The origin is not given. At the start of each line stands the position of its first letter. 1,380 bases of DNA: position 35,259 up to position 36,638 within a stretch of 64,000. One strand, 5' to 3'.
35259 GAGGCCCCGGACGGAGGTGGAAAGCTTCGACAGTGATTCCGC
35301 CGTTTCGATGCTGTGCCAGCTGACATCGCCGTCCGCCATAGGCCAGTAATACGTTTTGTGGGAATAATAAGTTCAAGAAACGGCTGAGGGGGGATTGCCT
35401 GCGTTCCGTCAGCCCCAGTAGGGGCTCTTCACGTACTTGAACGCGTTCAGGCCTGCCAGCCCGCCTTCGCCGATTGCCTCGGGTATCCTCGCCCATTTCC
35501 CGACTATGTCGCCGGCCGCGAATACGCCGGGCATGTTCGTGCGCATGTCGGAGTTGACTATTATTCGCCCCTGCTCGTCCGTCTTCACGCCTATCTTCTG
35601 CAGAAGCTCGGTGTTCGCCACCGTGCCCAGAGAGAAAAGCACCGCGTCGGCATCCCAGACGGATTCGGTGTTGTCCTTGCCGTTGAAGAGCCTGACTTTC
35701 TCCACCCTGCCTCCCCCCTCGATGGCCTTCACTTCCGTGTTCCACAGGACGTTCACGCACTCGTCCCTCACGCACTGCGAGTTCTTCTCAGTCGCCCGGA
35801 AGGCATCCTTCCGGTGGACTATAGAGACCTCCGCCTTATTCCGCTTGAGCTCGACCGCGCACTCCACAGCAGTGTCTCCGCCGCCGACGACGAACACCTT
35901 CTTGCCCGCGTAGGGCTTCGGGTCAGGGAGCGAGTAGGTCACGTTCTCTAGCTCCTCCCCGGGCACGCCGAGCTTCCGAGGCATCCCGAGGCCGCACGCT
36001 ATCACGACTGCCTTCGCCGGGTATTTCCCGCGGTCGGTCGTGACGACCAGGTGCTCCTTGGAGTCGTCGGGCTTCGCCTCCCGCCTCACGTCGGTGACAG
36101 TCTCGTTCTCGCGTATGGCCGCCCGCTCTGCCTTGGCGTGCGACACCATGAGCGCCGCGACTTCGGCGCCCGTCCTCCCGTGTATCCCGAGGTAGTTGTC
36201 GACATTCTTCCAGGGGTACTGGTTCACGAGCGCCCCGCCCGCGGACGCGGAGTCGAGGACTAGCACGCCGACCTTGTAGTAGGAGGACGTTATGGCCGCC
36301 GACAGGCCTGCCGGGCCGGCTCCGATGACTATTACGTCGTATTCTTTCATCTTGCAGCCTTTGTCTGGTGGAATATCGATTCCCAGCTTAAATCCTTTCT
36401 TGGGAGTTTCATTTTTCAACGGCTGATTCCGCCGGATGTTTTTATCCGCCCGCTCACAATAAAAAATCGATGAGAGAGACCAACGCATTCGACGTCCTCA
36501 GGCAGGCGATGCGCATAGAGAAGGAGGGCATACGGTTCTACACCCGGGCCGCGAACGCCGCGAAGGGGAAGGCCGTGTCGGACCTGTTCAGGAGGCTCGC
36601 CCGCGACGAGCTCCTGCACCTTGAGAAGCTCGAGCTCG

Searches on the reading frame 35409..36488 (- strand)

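Call 7: search_protein_families(library=pfam, proteins=[window:35409-36488:-], max_evalue=0.01)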
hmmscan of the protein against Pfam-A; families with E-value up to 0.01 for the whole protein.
window:35409-36488:- (359 aa): 18 families
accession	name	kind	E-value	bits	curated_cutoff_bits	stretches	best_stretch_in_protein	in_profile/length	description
PF07992.20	Pyr_redox_2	-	6.6e-48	164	26.1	1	50-342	1-291/291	Pyridine nucleotide-disulphide oxidoreductase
PF13738.12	Pyr_redox_3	-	1.1e-35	123.8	30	2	111-326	84-305/305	Pyridine nucleotide-disulphide oxidoreductase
PF00070.33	Pyr_redox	-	9.4e-14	52.1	22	1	197-267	1-79/82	Pyridine nucleotide-disulphide oxidoreductase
PF01134.28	GIDA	-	7.6e-12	45.4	22.1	1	51-78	1-28/391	Glucose inhibited division protein A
PF03486.20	HI0933_like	-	3.4e-11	43.5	50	1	51-83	2-34/244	HI0933-like protein Rossmann domain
PF00890.30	FAD_binding_2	-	1.3e-10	41.5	20.4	1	51-86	1-37/414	FAD binding domain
PF01266.30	DAO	-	2.1e-10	41.1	27.9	1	109-173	150-209/353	FAD dependent oxidoreductase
PF13434.12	Lys_Orn_oxgnase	-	7.3e-09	35.6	21.3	1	127-236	114-231/339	L-lysine 6-monooxygenase/L-ornithine 5-monooxygenase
PF01946.23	Thi4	-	1e-06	28.6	26.2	1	46-85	14-55/235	Thi4 family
PF12831.13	FAD_oxidored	-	5.2e-06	26.4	27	1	51-100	1-51/416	FAD dependent oxidoreductase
PF05834.18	Lycopene_cycl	-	5.4e-05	22.9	23.4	1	51-101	1-52/380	Lycopene cyclase protein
PF13450.12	NAD_binding_8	-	0.00016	22.3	21.9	0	54-85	1-32/68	NAD(P)-binding Rossmann-like domain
PF01494.25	FAD_binding_3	-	0.0011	18.7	22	0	49-80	1-32/349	FAD binding domain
PF13241.12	NAD_binding_7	-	0.0018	19.3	22.1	0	194-243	6-54/104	Putative NAD(P)-binding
PF01593.30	Amino_oxidase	-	0.0021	17.8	19.8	0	116-168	212-257/443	Flavin containing amine oxidoreductase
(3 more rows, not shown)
